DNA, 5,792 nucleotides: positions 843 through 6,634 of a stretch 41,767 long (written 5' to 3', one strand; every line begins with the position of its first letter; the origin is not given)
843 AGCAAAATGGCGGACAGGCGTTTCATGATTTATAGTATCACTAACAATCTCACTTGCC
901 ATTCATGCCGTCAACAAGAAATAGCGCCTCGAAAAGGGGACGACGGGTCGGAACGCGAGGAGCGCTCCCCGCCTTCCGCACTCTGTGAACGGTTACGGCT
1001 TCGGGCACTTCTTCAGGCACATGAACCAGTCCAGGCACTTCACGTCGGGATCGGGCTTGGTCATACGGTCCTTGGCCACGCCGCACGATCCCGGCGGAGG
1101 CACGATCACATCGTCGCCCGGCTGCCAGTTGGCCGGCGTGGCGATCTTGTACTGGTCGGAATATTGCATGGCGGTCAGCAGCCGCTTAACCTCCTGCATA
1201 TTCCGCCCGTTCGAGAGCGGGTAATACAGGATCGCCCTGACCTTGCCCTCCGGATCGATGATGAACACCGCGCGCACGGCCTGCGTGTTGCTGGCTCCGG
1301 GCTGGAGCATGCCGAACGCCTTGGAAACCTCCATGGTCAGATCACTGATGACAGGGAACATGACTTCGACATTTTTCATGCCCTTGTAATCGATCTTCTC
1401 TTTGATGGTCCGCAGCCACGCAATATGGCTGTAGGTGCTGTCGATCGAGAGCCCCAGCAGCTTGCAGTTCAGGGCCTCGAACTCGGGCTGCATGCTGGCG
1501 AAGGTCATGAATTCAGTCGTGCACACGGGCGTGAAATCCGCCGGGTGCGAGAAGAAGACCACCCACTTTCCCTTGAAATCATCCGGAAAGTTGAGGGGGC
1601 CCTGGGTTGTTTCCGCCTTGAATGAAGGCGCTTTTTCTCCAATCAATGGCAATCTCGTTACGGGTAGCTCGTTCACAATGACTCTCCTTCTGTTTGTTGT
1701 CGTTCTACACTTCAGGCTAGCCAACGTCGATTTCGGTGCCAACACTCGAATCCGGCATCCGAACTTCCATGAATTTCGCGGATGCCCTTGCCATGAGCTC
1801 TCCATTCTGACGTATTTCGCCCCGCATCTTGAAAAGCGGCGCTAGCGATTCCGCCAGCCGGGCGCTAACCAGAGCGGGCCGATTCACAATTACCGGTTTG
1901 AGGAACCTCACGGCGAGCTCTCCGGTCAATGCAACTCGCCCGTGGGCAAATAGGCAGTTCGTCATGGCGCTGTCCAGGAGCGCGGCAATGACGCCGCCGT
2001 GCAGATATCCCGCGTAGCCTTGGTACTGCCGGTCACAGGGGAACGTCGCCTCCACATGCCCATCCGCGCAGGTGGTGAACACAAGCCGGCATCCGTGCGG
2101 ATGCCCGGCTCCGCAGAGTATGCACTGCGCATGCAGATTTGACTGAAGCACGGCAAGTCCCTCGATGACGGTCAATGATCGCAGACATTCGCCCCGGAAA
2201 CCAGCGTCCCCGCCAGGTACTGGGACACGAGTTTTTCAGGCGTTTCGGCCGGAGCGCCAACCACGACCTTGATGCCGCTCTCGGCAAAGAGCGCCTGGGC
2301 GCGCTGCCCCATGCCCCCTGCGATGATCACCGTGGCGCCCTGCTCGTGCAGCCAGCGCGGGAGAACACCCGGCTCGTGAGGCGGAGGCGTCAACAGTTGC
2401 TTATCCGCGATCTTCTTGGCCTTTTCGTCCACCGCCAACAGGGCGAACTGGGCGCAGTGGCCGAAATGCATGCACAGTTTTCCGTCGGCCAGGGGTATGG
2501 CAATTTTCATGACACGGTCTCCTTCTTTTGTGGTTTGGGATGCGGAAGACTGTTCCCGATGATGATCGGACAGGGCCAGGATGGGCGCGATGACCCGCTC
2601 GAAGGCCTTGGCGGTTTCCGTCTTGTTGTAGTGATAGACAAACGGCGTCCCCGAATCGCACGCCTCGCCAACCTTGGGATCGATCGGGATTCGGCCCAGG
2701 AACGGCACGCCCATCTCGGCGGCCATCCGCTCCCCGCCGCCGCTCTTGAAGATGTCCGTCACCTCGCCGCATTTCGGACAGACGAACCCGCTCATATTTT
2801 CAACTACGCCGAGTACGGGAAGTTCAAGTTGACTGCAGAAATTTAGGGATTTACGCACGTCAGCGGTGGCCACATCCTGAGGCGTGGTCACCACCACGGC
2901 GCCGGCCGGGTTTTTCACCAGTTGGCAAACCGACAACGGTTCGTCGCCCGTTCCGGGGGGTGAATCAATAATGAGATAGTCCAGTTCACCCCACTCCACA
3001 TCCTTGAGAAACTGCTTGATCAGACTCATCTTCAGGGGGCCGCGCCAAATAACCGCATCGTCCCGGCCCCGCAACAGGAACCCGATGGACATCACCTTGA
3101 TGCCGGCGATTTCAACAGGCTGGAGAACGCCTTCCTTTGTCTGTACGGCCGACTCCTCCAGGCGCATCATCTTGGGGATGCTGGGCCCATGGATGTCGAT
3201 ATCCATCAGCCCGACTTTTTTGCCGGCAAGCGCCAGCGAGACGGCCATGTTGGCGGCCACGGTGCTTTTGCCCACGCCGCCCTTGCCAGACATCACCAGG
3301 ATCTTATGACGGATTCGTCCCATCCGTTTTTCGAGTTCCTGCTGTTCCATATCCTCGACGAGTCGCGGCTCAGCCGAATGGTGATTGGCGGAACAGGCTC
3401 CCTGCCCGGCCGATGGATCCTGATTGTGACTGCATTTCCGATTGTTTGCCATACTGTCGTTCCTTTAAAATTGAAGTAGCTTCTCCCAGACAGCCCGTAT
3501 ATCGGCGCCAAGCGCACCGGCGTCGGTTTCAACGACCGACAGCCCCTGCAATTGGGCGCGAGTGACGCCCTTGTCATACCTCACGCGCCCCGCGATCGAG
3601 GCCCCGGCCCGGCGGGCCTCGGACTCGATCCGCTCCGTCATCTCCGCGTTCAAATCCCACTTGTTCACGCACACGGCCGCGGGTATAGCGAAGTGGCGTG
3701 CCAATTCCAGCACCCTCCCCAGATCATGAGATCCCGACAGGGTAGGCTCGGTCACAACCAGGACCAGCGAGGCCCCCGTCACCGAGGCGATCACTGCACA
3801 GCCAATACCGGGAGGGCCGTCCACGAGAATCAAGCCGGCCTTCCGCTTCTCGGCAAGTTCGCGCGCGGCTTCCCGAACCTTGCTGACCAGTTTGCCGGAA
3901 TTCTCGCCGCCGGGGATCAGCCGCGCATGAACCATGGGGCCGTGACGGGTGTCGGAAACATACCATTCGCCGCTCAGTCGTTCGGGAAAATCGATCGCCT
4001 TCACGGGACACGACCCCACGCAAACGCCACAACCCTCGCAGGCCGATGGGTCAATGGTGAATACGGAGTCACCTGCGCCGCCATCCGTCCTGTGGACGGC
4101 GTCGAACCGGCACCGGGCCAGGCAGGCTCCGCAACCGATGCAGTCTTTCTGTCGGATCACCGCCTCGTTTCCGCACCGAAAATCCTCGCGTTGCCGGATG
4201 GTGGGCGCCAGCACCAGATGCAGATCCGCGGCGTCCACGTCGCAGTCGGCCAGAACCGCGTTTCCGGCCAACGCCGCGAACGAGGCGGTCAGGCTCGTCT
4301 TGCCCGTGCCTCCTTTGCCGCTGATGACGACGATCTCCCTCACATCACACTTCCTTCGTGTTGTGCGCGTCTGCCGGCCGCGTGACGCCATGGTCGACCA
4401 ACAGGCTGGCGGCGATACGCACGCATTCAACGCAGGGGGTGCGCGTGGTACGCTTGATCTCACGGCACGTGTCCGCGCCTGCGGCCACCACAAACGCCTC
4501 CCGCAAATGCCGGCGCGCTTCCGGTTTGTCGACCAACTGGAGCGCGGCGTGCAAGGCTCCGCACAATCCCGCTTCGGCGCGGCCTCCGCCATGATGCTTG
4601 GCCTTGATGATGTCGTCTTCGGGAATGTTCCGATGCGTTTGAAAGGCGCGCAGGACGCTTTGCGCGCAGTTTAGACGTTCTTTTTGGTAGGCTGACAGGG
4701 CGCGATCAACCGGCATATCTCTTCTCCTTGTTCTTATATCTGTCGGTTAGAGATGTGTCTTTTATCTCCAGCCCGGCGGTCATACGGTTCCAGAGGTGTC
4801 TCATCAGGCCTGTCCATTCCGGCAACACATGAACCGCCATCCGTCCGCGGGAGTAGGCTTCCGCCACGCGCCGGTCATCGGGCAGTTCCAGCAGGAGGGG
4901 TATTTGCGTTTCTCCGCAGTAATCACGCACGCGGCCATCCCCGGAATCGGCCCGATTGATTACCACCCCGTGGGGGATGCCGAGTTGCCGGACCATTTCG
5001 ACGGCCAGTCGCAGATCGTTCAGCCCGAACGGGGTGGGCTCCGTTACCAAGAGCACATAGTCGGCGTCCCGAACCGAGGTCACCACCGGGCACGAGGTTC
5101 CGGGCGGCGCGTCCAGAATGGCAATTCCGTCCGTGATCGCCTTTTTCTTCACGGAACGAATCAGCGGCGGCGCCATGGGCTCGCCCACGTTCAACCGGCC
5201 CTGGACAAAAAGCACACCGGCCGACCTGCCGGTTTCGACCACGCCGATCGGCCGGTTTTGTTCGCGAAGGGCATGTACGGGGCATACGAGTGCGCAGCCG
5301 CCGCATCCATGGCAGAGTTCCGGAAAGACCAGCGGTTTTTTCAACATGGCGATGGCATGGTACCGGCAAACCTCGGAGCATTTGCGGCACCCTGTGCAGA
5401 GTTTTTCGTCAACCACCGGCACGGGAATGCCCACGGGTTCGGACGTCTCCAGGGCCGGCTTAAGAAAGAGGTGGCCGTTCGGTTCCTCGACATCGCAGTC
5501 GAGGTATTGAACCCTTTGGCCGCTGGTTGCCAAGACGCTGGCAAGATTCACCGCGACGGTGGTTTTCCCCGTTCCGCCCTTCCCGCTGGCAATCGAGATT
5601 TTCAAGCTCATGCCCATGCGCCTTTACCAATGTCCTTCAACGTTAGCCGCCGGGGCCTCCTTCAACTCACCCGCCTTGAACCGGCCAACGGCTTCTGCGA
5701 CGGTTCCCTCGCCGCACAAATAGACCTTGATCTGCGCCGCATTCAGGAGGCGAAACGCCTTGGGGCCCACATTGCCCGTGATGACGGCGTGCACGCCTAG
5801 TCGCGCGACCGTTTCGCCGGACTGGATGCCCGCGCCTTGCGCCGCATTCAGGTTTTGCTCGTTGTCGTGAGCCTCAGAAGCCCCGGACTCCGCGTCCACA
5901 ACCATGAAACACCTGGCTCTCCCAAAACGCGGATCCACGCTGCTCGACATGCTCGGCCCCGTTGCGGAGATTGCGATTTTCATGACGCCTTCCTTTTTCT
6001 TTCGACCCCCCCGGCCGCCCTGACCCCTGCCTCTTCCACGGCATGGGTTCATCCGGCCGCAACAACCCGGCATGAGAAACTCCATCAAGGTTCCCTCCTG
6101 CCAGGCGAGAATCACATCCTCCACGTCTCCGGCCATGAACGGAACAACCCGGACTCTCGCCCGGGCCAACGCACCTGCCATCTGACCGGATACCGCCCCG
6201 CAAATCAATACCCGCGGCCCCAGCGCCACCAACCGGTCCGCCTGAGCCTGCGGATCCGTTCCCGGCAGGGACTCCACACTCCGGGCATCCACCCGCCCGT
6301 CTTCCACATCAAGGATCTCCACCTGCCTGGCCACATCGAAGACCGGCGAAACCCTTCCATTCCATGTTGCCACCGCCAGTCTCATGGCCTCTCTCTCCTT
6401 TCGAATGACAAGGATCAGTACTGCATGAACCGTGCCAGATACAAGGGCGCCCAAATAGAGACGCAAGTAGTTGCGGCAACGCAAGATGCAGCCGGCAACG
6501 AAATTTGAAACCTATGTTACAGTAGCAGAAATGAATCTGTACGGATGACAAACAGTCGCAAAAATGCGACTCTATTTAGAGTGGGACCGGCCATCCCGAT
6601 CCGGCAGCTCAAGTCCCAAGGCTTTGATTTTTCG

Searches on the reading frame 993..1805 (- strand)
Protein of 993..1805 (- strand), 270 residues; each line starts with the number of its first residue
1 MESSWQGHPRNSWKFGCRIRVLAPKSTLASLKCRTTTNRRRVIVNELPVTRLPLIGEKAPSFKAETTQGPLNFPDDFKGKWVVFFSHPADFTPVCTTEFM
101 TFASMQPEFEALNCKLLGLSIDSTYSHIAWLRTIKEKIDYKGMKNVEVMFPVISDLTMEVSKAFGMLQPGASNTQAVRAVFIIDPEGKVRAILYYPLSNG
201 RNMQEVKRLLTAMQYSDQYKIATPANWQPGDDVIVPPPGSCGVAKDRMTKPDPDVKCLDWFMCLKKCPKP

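Call 30: search_protein_families(library=pfam, proteins=[window:993-1805:-], max_evalue=0.001)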
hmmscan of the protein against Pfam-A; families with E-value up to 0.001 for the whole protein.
window:993-1805:- (270 aa): 3 families
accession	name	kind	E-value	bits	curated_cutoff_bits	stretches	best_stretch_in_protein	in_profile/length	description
PF00578.27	AhpC-TSA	-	4.9e-33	114.2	26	1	55-191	1-123/124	AhpC/TSA family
PF08534.16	Redoxin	-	1.9e-15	57.4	26.6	1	56-193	3-132/148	Redoxin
PF10417.14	1-cysPrx_C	-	1.2e-12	48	21.1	1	212-240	1-30/41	C-terminal domain of 1-Cys peroxiredoxin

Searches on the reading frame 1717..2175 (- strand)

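Call 30: search_protein_families(library=pfam, proteins=[window:1717-2175:-], max_evalue=0.001)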
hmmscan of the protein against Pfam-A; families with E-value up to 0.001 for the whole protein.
window:1717-2175:- (152 aa): 2 families
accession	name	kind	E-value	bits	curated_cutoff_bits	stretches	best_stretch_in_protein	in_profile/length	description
PF03061.28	4HBT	-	9.1e-09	35.9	20.6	1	56-124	2-73/79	Thioesterase superfamily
PF13622.12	4HBT_3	-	0.00072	20.2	24.3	0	57-136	10-83/83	Acyl-CoA thioesterase N-terminal domain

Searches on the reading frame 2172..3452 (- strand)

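Call 30: search_protein_families(library=pfam, proteins=[window:2172-3452:-], max_evalue=0.001)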
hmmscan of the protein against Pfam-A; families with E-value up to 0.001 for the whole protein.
window:2172-3452:- (426 aa): 8 families
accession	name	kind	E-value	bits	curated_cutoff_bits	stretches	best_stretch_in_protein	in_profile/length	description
PF10609.15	ParA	-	2e-105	352.1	27.1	1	47-290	2-244/246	NUBPL iron-transfer P-loop NTPase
PF02579.22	Nitro_FeMo-Co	-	1.3e-18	67.5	26.3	1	323-413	2-93/94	Dinitrogenase iron-molybdenum cofactor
PF01656.29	CbiA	-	3.4e-14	53.3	25.4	1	51-270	1-124/125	CobQ/CobB/MinD/ParA nucleotide binding domain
PF13614.12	AAA_31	-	3.1e-10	40.7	27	1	50-168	3-129/177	AAA domain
PF02374.21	ArsA_ATPase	-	5.5e-08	32.8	24.3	1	49-86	1-38/305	Anion-transporting ATPase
PF09140.17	MipZ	-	1e-07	32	20.7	1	49-165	1-108/262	ATPase MipZ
PF00142.24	Fer4_NifH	-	1.7e-05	24.9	25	1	52-86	3-37/271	4Fe-4S iron sulfur cluster binding proteins, NifH/frxC family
PF13481.12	AAA_25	-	0.00044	20.4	27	0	39-80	21-63/195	AAA domain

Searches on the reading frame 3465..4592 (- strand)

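Call 30: search_protein_families(library=pfam, proteins=[window:3465-4592:-], max_evalue=0.001)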
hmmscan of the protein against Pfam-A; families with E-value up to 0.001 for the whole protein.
window:3465-4592:- (375 aa): 13 families
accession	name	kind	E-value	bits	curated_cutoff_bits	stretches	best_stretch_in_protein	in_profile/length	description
PF00037.32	Fer4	-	2e-11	43.7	21.1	2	179-200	2-23/24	4Fe-4S binding domain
PF01656.29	CbiA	-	2.2e-11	44.2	25.4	1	87-352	1-124/125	CobQ/CobB/MinD/ParA nucleotide binding domain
PF14697.11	Fer4_21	-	8.5e-11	42.3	35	1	144-200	1-57/59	4Fe-4S dicluster domain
PF12838.12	Fer4_7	-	4.9e-09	37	27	1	151-199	2-52/52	4Fe-4S dicluster domain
PF13237.11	Fer4_10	-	5e-09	36.4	25.5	1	180-199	4-25/53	4Fe-4S dicluster domain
PF12837.12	Fer4_6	-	8.9e-07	29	25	1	177-200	1-24/24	4Fe-4S binding domain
PF13187.11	Fer4_9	-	1.9e-06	28.2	27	1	150-200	1-52/52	4Fe-4S dicluster domain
PF12797.12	Fer4_2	-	2.6e-06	27.4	24.5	1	178-197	3-22/22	4Fe-4S binding domain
PF10609.15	ParA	-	5.5e-06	26.4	27.1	0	86-108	5-27/246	NUBPL iron-transfer P-loop NTPase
PF03193.22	RsgA_GTPase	-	7e-06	26.4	30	0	266-333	18-86/174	RsgA GTPase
PF13484.11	Fer4_16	-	1.4e-05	26.2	30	0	185-204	2-22/66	4Fe-4S double cluster binding domain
PF13191.12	AAA_16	-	2.6e-05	25.2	32.6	0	83-120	21-63/167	AAA ATPase domain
PF25160.1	LdpA_Fe-S-bd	-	0.00077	19.6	27.6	0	182-201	25-44/49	LdpA Fe-S cluster-binding domain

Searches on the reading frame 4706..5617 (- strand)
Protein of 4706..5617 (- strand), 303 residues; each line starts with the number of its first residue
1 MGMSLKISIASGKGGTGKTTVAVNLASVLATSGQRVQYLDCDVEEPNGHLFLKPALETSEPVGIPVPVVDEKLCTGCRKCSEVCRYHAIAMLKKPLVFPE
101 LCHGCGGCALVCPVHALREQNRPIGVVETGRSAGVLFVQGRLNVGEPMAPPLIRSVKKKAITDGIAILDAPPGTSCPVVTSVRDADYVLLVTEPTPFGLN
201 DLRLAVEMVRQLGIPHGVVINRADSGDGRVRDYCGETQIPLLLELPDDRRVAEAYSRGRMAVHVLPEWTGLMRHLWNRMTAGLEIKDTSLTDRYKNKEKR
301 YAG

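Call 30: search_protein_families(library=pfam, proteins=[window:4706-5617:-], max_evalue=0.001)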
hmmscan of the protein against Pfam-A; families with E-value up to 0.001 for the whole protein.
window:4706-5617:- (303 aa): 17 families
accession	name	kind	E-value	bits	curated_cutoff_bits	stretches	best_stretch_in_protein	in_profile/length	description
PF01656.29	CbiA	-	2.1e-19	70.1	25.4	1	7-259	1-123/125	CobQ/CobB/MinD/ParA nucleotide binding domain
PF10609.15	ParA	-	1.4e-16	61.2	27.1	1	6-48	5-47/246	NUBPL iron-transfer P-loop NTPase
PF00037.32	Fer4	-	2e-13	50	21.1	2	97-117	3-23/24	4Fe-4S binding domain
PF13614.12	AAA_31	-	7.4e-13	49.3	27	1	6-43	3-40/177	AAA domain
PF12837.12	Fer4_6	-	4.1e-12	45.9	25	2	66-89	1-24/24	4Fe-4S binding domain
PF14697.11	Fer4_21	-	3.7e-08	33.8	35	1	68-115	2-55/59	4Fe-4S dicluster domain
PF00142.24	Fer4_NifH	-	5.2e-08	33.1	25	1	11-58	6-53/271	4Fe-4S iron sulfur cluster binding proteins, NifH/frxC family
PF13237.11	Fer4_10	-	1.5e-07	31.6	25.5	1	68-113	3-53/53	4Fe-4S dicluster domain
PF12838.12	Fer4_7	-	1.7e-07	32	27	1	74-116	2-52/52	4Fe-4S dicluster domain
PF09140.17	MipZ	-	1.2e-06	28.5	20.7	1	7-70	3-66/262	ATPase MipZ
PF12797.12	Fer4_2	-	1.7e-06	28.1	24.5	0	66-85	2-21/22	4Fe-4S binding domain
PF25160.1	LdpA_Fe-S-bd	-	2.1e-06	27.8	27.6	1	78-120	7-46/49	LdpA Fe-S cluster-binding domain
PF13187.11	Fer4_9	-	6.5e-06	26.5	27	1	74-116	2-51/52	4Fe-4S dicluster domain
PF13183.11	Fer4_8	-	2.2e-05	25.4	27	0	102-115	5-18/68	4Fe-4S dicluster domain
PF13484.11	Fer4_16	-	7.4e-05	23.9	30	0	102-120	2-20/66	4Fe-4S double cluster binding domain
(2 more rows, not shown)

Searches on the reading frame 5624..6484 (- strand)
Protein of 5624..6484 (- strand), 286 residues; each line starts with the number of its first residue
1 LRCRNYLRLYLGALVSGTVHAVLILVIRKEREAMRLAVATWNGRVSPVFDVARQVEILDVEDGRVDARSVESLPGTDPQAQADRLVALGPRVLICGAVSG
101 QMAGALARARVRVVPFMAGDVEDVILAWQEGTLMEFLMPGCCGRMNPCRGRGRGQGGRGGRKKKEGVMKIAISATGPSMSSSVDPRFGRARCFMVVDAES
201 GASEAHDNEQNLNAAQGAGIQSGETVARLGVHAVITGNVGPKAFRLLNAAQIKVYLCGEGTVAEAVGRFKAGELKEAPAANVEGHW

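Call 30: search_protein_families(library=pfam, proteins=[window:5624-6484:-], max_evalue=0.001)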
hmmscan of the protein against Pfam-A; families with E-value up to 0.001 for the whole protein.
window:5624-6484:- (286 aa): 1 family
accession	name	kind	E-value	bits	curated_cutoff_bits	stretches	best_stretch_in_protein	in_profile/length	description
PF02579.22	Nitro_FeMo-Co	-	5.3e-33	113.6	26.3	2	181-270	3-93/94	Dinitrogenase iron-molybdenum cofactor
